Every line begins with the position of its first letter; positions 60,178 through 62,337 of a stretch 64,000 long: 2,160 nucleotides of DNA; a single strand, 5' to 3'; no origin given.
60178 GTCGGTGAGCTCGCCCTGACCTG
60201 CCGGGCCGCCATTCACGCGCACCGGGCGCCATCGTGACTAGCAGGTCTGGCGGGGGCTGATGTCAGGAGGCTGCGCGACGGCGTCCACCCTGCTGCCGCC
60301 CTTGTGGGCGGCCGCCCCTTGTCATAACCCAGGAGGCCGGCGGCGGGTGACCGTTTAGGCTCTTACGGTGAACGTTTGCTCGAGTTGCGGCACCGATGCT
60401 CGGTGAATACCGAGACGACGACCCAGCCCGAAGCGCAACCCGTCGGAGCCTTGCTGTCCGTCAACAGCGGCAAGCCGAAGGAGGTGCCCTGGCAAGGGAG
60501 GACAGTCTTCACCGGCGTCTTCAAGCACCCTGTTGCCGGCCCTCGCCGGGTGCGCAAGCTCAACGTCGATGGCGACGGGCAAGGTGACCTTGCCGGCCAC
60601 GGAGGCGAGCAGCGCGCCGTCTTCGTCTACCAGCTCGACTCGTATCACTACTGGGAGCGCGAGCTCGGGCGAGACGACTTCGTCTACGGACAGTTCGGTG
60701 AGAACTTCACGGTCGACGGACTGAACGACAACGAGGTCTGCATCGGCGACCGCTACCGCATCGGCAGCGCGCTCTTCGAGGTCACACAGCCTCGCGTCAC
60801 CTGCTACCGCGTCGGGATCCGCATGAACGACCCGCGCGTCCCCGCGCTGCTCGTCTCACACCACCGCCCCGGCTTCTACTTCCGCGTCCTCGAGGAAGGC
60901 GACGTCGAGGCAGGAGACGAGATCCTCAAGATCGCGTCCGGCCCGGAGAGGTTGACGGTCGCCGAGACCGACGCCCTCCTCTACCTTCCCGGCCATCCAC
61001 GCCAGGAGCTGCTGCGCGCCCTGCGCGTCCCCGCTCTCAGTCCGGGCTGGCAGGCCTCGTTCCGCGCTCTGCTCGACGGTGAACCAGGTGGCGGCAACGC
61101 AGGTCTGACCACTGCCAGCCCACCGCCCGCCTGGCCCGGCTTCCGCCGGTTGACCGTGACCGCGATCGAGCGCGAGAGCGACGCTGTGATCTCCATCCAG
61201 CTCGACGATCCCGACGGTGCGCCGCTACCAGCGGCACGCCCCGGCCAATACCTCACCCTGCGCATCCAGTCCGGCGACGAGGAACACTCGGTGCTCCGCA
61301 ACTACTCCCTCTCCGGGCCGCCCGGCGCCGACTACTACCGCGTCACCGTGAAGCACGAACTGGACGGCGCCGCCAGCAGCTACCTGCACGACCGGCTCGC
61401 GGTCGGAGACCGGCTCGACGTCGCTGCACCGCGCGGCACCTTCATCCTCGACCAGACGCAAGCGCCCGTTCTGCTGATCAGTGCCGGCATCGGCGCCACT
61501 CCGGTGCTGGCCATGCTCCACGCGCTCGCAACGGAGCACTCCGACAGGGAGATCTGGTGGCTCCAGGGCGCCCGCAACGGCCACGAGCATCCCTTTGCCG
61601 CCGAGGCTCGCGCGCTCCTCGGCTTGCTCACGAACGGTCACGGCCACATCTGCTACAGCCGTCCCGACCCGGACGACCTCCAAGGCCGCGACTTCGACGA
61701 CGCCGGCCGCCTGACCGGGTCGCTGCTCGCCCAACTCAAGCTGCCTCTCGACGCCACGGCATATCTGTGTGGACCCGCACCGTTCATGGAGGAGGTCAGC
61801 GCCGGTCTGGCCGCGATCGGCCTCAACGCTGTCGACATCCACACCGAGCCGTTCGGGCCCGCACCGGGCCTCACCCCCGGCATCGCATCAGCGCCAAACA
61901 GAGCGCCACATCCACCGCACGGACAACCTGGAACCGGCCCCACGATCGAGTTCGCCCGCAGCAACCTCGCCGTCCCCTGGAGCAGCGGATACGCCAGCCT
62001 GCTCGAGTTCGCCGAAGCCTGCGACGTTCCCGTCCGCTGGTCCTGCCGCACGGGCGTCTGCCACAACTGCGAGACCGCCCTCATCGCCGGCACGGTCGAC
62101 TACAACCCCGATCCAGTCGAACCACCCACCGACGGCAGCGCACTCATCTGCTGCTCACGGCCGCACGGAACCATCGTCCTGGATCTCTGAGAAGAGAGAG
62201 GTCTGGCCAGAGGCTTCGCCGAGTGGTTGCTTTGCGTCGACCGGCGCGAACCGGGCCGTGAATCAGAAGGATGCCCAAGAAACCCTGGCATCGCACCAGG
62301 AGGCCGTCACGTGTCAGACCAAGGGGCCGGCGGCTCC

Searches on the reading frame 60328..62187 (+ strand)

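Call 66: search_protein_families(library=pfam, max_evalue=0.00001, proteins=[window:60328-62187:+])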
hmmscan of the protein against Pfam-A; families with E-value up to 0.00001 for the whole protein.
window:60328-62187:+ (620 aa): 5 families
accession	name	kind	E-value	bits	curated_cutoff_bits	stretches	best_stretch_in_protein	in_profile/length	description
PF03473.23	MOSC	-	1e-34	119.6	22.7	1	90-199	4-119/120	MOSC domain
PF03475.19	YiiM_3-alpha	-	9.2e-13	48.3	22.7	1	210-250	2-42/44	YiiM-like, 3-alpha helix domain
PF00175.26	NAD_binding_1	-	9.3e-11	42.8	22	1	383-490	1-107/109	Oxidoreductase NAD-binding domain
PF00970.30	FAD_binding_6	-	4.4e-08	33.8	21.1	1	276-372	3-97/99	Oxidoreductase FAD-binding domain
PF00111.32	Fer2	-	1.2e-07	32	21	1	553-612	14-76/77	2Fe-2S iron-sulfur cluster binding domain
